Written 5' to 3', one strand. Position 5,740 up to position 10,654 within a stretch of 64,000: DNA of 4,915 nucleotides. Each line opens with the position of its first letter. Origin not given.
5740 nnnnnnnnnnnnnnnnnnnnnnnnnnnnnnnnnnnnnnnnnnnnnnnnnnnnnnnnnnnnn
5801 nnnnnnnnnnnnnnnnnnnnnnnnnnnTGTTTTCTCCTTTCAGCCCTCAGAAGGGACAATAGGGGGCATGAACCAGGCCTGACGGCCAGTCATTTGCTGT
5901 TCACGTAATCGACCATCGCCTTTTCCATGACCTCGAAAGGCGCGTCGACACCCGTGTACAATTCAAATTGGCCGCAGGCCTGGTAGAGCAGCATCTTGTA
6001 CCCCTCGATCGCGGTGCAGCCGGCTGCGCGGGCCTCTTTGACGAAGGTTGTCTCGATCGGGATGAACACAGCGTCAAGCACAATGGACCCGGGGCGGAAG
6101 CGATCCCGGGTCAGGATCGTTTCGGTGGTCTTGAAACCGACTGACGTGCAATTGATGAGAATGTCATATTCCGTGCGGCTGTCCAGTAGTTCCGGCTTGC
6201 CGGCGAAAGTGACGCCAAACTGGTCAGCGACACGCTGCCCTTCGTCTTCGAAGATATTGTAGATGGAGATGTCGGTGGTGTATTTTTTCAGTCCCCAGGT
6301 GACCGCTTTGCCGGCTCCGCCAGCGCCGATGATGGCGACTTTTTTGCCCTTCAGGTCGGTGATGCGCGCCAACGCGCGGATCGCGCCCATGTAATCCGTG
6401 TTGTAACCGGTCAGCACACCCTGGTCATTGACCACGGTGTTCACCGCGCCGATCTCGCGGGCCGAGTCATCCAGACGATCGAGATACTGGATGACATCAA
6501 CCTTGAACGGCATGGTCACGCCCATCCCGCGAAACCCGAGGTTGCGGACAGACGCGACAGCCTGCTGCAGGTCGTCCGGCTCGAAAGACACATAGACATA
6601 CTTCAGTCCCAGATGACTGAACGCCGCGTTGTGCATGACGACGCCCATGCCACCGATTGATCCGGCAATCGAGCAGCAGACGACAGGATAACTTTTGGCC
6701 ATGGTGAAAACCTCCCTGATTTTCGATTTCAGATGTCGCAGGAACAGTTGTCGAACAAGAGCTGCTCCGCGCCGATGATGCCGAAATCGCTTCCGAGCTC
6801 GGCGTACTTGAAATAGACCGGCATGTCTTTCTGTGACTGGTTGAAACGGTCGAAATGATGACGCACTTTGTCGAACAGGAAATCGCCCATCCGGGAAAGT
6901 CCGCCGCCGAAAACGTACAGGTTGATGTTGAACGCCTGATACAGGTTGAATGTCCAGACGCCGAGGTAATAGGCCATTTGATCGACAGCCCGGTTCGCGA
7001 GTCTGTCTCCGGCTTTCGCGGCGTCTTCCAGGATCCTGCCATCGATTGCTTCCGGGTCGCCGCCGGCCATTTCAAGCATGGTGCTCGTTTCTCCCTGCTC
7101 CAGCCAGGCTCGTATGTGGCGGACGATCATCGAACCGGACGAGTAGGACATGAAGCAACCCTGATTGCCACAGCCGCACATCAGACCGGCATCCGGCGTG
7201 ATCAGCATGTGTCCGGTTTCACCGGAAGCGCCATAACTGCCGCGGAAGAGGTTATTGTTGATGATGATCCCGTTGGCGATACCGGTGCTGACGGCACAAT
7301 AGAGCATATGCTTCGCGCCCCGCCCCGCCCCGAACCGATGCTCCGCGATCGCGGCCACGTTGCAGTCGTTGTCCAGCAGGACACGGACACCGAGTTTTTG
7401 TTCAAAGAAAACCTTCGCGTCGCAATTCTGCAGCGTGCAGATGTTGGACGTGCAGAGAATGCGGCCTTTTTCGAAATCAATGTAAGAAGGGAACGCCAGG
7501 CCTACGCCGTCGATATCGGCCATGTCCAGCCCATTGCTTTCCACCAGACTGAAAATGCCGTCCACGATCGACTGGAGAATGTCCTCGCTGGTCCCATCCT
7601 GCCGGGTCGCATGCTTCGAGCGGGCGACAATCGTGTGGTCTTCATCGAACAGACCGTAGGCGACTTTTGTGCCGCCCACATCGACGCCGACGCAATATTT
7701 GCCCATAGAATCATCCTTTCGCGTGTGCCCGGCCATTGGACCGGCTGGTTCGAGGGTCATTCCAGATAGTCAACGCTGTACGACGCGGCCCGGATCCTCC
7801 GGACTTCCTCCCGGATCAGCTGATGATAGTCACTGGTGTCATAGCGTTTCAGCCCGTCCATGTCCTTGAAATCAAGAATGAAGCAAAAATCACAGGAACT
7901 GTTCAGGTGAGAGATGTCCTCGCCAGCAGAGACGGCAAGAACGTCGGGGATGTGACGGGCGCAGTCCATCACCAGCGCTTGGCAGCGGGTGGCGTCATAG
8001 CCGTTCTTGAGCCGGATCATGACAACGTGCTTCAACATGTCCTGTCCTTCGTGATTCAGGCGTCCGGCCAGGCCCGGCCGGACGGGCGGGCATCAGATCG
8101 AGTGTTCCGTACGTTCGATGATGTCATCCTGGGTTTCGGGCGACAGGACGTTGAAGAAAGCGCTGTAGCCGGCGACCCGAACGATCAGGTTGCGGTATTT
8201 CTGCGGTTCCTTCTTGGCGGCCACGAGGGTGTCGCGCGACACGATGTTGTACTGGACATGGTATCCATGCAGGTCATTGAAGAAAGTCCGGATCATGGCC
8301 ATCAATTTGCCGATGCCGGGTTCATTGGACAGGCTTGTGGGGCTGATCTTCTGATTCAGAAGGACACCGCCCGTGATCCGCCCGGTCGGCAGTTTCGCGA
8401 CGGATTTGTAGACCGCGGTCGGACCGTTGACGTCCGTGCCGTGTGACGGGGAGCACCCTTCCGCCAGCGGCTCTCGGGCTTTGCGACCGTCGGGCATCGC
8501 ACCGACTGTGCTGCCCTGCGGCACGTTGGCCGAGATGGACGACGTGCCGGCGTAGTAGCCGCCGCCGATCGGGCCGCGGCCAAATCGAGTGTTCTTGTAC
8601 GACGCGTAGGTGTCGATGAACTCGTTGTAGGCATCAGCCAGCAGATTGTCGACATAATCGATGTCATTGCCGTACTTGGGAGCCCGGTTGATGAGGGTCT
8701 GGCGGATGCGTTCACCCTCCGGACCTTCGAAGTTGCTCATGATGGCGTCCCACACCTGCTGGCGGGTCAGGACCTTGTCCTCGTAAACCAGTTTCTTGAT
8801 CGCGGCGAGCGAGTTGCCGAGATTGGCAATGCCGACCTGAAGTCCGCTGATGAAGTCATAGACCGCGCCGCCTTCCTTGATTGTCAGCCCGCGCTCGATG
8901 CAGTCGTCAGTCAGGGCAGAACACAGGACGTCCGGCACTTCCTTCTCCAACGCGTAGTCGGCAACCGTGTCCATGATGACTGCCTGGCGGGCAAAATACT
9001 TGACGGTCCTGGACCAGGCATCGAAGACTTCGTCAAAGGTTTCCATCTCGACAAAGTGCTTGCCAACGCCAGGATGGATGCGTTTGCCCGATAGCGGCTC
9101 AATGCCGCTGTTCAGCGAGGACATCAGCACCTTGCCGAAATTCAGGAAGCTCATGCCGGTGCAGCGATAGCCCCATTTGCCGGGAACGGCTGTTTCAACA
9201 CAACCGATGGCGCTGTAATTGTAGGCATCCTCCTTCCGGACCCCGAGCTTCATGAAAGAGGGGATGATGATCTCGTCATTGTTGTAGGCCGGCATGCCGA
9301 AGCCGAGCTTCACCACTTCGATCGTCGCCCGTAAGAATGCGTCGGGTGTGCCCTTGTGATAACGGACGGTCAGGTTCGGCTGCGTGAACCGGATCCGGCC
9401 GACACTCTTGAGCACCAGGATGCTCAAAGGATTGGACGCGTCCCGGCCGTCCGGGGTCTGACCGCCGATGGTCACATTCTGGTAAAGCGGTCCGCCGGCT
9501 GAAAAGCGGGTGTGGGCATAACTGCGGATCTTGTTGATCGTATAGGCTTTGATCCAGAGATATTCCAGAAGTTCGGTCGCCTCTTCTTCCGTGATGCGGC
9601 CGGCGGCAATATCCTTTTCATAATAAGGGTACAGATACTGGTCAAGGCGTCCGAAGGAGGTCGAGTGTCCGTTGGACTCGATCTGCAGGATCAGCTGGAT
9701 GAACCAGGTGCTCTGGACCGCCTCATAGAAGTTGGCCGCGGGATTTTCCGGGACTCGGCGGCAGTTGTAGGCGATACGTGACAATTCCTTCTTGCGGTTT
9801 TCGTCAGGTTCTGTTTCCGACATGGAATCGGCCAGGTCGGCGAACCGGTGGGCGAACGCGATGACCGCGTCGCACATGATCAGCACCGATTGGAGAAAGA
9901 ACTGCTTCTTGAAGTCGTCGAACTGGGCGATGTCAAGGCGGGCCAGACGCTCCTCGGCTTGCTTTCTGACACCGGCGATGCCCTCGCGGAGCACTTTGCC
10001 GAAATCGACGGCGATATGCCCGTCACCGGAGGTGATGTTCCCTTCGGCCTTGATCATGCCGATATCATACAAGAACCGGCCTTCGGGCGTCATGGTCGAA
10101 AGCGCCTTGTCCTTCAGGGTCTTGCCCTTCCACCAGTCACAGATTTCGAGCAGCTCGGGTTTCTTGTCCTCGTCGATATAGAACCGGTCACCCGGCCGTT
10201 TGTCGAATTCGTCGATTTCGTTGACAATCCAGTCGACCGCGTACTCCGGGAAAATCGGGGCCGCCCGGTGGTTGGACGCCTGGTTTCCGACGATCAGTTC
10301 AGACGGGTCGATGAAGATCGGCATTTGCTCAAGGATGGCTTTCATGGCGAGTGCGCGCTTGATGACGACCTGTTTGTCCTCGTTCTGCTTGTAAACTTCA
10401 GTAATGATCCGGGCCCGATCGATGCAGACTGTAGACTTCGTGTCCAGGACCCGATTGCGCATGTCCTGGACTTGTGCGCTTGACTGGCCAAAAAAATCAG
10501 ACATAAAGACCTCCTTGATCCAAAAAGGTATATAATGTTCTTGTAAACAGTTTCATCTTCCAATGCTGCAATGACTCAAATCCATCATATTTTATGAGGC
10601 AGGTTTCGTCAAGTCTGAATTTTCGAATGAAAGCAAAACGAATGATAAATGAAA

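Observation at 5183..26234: Three glycyl-radical enzymes, two activases, two ROK/ASKHA kinase-like proteins and a sugar ABC importer in ~20 kb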

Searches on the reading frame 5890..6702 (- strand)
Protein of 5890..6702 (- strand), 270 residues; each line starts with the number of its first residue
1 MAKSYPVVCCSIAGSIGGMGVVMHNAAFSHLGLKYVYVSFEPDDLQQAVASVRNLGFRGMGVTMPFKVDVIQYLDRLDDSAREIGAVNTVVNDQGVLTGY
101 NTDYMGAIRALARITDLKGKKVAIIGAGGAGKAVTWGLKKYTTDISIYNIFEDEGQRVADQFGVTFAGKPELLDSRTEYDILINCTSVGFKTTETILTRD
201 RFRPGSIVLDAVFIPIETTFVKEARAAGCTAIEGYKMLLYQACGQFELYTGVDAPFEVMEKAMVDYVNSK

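Call 3: search_protein_families(library=pfam, proteins=[window:5890-6702:-])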
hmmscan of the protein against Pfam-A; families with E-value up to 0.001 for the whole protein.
window:5890-6702:- (270 aa): 4 families
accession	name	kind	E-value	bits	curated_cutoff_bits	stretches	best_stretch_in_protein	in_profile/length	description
PF08501.16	Shikimate_dh_N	-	5.6e-22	78.2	27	1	22-90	13-83/83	Shikimate dehydrogenase substrate binding domain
PF18317.6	SDH_C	-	2.5e-11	43.5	25.8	1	234-263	1-30/31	Shikimate 5'-dehydrogenase C-terminal domain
PF02826.25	2-Hacid_dh_C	-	5.1e-06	26.4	25.1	1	112-202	29-114/178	D-isomer specific 2-hydroxyacid dehydrogenase, NAD binding domain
PF01488.26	Shikimate_DH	-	1.1e-05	25.9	24.3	1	113-200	6-93/138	Shikimate / quinate 5-dehydrogenase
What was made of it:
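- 5890..6702 (-): Shikimate-dehydrogenase-like NAD(P) oxidoreductase, type A. Proposed ring ketone/alcohol oxidoreductase acting on a neutral anhydro-sugar. Pfam Shikimate_dh_N and SDH_C (call 3).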

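Call 37: search_protein_families(library=ncbifam, proteins=[window:5890-6702:-], max_evalue=0.01)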
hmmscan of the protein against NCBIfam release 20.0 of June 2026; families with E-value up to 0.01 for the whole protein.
window:5890-6702:- (270 aa): 33 families (the best 25 are shown)
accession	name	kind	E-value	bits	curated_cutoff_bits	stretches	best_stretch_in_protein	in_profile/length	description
NF001319.0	PRK00258.3-3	equivalog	3e-77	259.4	252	1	21-265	22-272/279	shikimate dehydrogenase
TIGR00507.1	aroE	equivalog_domain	5.5e-66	222.5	200.2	1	19-265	14-267/270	shikimate dehydrogenase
NF009202.0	PRK12550.1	equivalog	9.4e-61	205.4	306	1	7-262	10-266/272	shikimate 5-dehydrogenase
NF001322.0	PRK00258.3-6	equivalog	7.2e-57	192.8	285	1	19-268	19-268/272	shikimate dehydrogenase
NF001313.0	PRK00258.2-1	equivalog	4.1e-54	184.1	431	1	19-263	23-286/290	shikimate dehydrogenase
NF001315.0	PRK00258.2-4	equivalog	7.2e-49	166.5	413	1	21-265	23-281/284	shikimate dehydrogenase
NF009200.0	PRK12548.1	subfamily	2.4e-48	164.9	432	1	21-262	25-286/289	shikimate dehydrogenase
NF009201.0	PRK12549.1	subfamily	5.1e-47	160.4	235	1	22-264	24-281/286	shikimate dehydrogenase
NF001314.0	PRK00258.2-2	equivalog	5e-44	150.5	248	1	21-267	23-288/290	shikimate dehydrogenase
NF001311.0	PRK00258.1-3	equivalog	1.1e-43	149.4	235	1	22-266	22-272/279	shikimate dehydrogenase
NF009390.0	PRK12749.1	equivalog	2.5e-43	148.5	349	1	22-263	24-284/288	quinate/shikimate dehydrogenase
NF006802.0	PRK09310.1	equivalog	1.1e-41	143.2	598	1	19-250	229-454/477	bifunctional 3-dehydroquinate dehydratase/shikimate dehydrogenase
NF001312.0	PRK00258.1-4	equivalog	6.8e-41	140.4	295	1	24-253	28-267/285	shikimate dehydrogenase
NF001316.0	PRK00258.2-5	equivalog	1.1e-40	139.5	247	1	22-264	18-258/263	shikimate dehydrogenase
TIGR01809.1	Shik-DH-AROM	equivalog_domain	2.4e-37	128.6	196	1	22-262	22-281/282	shikimate dehydrogenase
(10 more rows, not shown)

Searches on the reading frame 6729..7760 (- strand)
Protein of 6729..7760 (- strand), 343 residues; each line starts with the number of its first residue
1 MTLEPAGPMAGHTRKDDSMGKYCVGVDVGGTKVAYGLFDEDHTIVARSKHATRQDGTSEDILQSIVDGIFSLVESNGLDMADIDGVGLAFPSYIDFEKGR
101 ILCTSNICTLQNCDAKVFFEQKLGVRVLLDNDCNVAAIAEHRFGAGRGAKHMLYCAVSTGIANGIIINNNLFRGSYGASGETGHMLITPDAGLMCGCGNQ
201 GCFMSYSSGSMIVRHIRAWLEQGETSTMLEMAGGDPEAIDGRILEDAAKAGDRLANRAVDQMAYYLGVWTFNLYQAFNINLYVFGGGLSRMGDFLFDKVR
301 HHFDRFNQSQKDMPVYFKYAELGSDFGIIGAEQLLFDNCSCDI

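Call 3: search_protein_families(library=pfam, proteins=[window:6729-7760:-])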
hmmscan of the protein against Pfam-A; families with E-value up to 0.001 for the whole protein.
window:6729-7760:- (343 aa): 2 families
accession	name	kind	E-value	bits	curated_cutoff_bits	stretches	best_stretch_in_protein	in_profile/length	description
PF00480.26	ROK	-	3e-58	198.1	22.9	1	23-335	1-291/294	ROK family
PF01869.26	BcrAD_BadFG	-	1.4e-05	25.2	31.5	1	24-90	1-69/271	BadF/BadG/BcrA/BcrD ATPase family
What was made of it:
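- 6729..7760 (-): ROK-family sugar kinase with no DNA-binding domain. Proposed 1,5-anhydroglucitol 6-kinase. PF00480, 198 bits (call 3).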

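Call 37: search_protein_families(library=ncbifam, proteins=[window:6729-7760:-], max_evalue=0.01)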
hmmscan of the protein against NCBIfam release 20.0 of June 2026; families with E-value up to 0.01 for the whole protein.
window:6729-7760:- (343 aa): 14 families
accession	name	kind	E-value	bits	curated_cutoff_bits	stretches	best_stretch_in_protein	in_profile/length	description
TIGR00744.1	ROK_glcA_fam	subfamily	1.3e-65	221.8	260.35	1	24-335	1-308/318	ROK family glucokinase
NF047937.1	TransRegNagC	equivalog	1.5e-33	116.6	650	1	22-305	80-354/399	DNA-binding transcriptional regulator NagC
NF007251.0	PRK09698.1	equivalog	4e-32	111.7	253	1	19-331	4-292/304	allose kinase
NF003461.0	PRK05082.1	subfamily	8.3e-31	107.4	283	1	23-332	3-283/291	N-acetylmannosamine kinase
NF009835.0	PRK13310.1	equivalog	1.2e-24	87.2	380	1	25-334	4-299/303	N-acetylglucosamine kinase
NF049930.1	TransRegMlc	equivalog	3.5e-24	85.8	530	1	26-303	90-358/405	sugar metabolism global transcriptional regulator Mlc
NF047821.1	NactlManKinNanK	equivalog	3.7e-24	85.7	450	1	25-331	5-282/288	N-acetylmannosamine kinase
NF042998.1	bglucokin_BglK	equivalog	1.6e-23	83.4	550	1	26-331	6-281/291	beta-glucoside kinase BglK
NF007108.0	PRK09557.1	equivalog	5.2e-20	71.9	443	1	24-332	4-297/303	fructokinase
NF045551.1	GK_Pyrobac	equivalog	1.6e-19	70.3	500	1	24-336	3-281/294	ATP-dependent glucokinase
NF045942.1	PolPhglucPhase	equivalog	3e-13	50.1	250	1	23-187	2-156/242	polyphosphate--glucose phosphotransferase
NF009836.0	PRK13311.1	equivalog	1.4e-12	47.4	551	1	24-212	3-194/256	N-acetyl-D-glucosamine kinase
NF045550.1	FrctkaseScrK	equivalog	4.2e-08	33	400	1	19-189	1-161/293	fructokinase ScrK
NF046058.1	NagK_SO3507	equivalog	0.0012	18.4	370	0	243-317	215-289/295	N-acetylglucosamine kinase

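Call 63: search_solved_structures(query=window:6729-7760:-, max_evalue=1e-20)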
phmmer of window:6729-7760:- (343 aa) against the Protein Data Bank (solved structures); distinct sequences matched with E-value up to 1e-20: 9.
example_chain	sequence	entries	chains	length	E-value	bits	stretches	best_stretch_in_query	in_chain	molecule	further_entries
3vgk_A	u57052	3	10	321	2.2e-52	181.7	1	23-334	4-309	Glucokinase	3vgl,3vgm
2qm1_A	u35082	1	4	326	6.7e-50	173.5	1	18-335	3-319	Glucokinase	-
3vov_A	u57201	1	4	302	1.3e-38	136.5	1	23-332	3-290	Glucokinase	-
2yhy_A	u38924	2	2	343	3.7e-24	88.9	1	23-290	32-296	BIFUNCTIONAL UDP-N-ACETYLGLUCOSAMINE 2-EPIMERASE/N-ACETYLMANNOSAMINE KINASE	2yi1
3eo3_A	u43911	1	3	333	4.5e-24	88.6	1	24-290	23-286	Bifunctional UDP-N-acetylglucosamine 2-epimerase/N-acetylmannosamine kinase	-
2yhw_A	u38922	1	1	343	1.2e-23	87.2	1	23-290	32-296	BIFUNCTIONAL UDP-N-ACETYLGLUCOSAMINE 2-EPIMERASE/N-ACETYLMANNOSAMINE KINASE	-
5nck_A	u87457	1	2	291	1.4e-21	80.4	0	24-188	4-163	N-acetylmannosamine kinase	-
7p7i_AAA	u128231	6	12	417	2.6e-21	79.5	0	20-291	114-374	Ubiquitin-like protein SMT3,N-acetyl-D-glucosamine kinase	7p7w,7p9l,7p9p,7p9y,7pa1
3r8e_A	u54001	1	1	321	3.5e-21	79.1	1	23-336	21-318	Hypothetical sugar kinase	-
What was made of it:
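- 6729..7760 (-): Best solved relatives are glucokinases 3vgk and 2qm1 (call 63).
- Closest known: ROK-family sugar kinases. Same: The canonical ROK gene at 6729-7760 is a regular family member (calls 3, 63).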

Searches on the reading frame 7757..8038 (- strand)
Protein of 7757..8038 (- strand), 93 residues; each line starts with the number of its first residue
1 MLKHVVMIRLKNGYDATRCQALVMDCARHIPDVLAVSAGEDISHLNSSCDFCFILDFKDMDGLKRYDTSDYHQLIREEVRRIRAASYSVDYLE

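Call 37: search_protein_families(library=ncbifam, proteins=[window:7757-8038:-], max_evalue=0.01)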
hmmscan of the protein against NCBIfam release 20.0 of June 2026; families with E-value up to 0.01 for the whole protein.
window:7757-8038:- (93 aa): 0 families

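Call 38: search_protein_families(library=pfam, proteins=[window:7757-8038:-], max_evalue=10)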
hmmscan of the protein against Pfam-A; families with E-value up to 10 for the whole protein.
window:7757-8038:- (93 aa): 3 families
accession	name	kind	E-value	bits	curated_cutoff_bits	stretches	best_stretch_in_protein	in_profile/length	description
PF07876.18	Dabb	-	3.1e-13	50.6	25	1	2-91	1-94/96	Stress responsive A/B Barrel Domain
PF17423.7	SwrA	-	0.15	12.4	25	1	13-77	27-91/116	Swarming motility protein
PF04690.20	YABBY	-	0.31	11.9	28.6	1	69-86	26-43/69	YABBY protein, C-terminal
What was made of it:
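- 7757..8038 (-): Dabb (stress-responsive alpha/beta barrel) protein, 93 aa. Role unknown. PF07876, E=3e-13 (call 38).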

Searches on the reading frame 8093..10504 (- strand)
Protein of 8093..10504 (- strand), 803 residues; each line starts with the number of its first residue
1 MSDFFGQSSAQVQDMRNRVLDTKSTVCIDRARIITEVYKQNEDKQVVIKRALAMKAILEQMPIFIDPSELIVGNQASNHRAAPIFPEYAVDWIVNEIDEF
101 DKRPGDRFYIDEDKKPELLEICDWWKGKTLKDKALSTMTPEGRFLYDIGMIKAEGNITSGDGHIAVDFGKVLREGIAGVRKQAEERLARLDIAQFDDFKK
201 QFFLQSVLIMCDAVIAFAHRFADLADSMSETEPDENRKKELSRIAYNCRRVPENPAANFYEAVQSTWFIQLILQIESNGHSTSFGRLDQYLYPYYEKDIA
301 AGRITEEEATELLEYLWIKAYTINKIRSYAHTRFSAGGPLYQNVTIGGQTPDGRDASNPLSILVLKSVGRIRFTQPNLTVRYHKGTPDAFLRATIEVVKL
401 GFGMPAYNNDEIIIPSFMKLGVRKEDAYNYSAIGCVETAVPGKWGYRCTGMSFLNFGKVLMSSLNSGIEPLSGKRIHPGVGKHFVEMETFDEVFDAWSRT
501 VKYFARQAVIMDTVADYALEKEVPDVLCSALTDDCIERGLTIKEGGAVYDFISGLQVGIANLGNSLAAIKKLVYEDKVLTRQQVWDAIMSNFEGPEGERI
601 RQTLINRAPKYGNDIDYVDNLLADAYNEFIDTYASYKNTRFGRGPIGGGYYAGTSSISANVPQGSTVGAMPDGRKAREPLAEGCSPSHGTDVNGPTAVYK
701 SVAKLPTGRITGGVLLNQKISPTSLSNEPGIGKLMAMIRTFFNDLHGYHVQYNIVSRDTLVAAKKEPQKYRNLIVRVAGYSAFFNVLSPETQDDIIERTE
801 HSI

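Call 3: search_protein_families(library=pfam, proteins=[window:8093-10504:-])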
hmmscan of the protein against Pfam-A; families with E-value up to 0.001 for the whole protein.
window:8093-10504:- (803 aa): 2 families
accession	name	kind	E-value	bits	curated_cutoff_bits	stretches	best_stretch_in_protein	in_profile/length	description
PF02901.20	PFL-like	-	4e-219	729.9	24.3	1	12-664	5-647/647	Pyruvate formate lyase-like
PF01228.26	Gly_radical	-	8.4e-33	113.5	22.2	1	681-785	2-106/106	Glycine radical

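Call 5: search_solved_structures(query=window:8093-10504:-, max_evalue=1e-20)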
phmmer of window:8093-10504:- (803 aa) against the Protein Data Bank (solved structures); distinct sequences matched with E-value up to 1e-20: 36.
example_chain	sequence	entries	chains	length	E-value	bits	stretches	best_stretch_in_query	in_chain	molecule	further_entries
6xs4_A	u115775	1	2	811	1.9e-284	948.9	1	22-802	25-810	Formate C-acetyltransferase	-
8id7_A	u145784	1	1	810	9e-282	940.1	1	21-802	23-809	Probable dehydratase YbiW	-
8yjn_A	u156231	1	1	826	9.7e-282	940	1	21-802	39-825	Probable dehydratase YbiW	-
1r8w_A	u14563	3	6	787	3e-193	647.3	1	5-802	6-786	glycerol dehydratase | B12-independent glycerol dehydratase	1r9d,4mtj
9rco_A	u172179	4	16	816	5.6e-181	606.8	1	10-801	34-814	Glycyl radical protein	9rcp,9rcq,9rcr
5i2a_A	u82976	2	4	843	1.6e-180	605.2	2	28-592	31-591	Diol-dehydratase | Diol dehydratase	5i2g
9f3w_A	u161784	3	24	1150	1.2e-153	516.3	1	11-799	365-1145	Choline trimethylamine-lyase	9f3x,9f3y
8id1_A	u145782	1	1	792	5.7e-150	504.2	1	11-802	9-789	Formate C-acetyltransferase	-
8iof_A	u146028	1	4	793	2e-149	502.4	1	11-800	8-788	Benzylsuccinate synthase alpha subunit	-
8yjo_A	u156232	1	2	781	1.9e-148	499.2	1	19-802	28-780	Probable dehydratase PflD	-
6vxc_A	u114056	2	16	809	1.7e-141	476.2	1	13-802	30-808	Trans-4-hydroxy-L-proline dehydratase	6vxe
6lon_B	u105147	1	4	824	1.5e-139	469.7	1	11-802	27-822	PFL2/glycerol dehydratase family glycyl radical enzyme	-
5ymr_B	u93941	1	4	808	4e-138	465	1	21-803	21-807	Formate acetyltransferase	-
7vua_A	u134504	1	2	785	6.7e-137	461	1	11-799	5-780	HplG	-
8id0_A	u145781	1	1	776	1e-136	460.4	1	9-802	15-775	formate C-acetyltransferase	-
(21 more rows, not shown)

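Call 37: search_protein_families(library=ncbifam, proteins=[window:8093-10504:-], max_evalue=0.01)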
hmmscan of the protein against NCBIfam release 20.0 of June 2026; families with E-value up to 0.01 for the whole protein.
window:8093-10504:- (803 aa): 12 families
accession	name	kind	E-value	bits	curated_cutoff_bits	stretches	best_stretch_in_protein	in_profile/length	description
TIGR01774.1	PFL2-3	subfamily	2e-292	972.2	678.2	1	11-803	5-786/786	formate C-acetyltransferase/glycerol dehydratase family glycyl radical enzyme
NF048011.1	SfplDhtHpsGDes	equivalog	1.5e-182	609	1000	1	8-802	22-820/821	(2S)-3-sulfopropanediol dehydratase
NF043068.1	glycl_HYPD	equivalog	5.2e-179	596.9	1100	1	11-802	3-783/784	trans-4-hydroxy-L-proline dehydratase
NF007437.0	PRK09983.1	equivalog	4.6e-177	590.5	1109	1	11-802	4-764/765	formate C-acetyltransferase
NF048009.1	SfplDhtHpfGKleb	equivalog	1.3e-175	585.9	1000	1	11-801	27-822/824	(2S)-3-sulfopropanediol dehydratase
TIGR04394.1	choline_CutC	equivalog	1.3e-162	543.1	1050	1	11-799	4-784/789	choline trimethylamine-lyase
NF033718.1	indole_decarb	equivalog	6.4e-129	431.6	1100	2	105-801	152-866/868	indoleacetate decarboxylase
NF033715.1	glycyl_HPDL_Lrg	equivalog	4e-106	355.8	1150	3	107-592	166-678/901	4-hydroxyphenylacetate decarboxylase large subunit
TIGR01255.1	pyr_form_ly_1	equivalog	2.8e-53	181.5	994.2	1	254-801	231-741/744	formate C-acetyltransferase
NF038360.1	rad_fix_GrcA3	exception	2.6e-15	56.3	158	1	730-802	5-76/78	autonomous glycyl radical cofactor GrcA3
NF008341.1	PRK11127.1-1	equivalog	3.5e-12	46.1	145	1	748-802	24-78/80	autonomous glycyl radical cofactor GrcA2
TIGR04365.1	spare_glycyl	equivalog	1.1e-11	45.1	170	1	747-799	69-121/126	autonomous glycyl radical cofactor GrcA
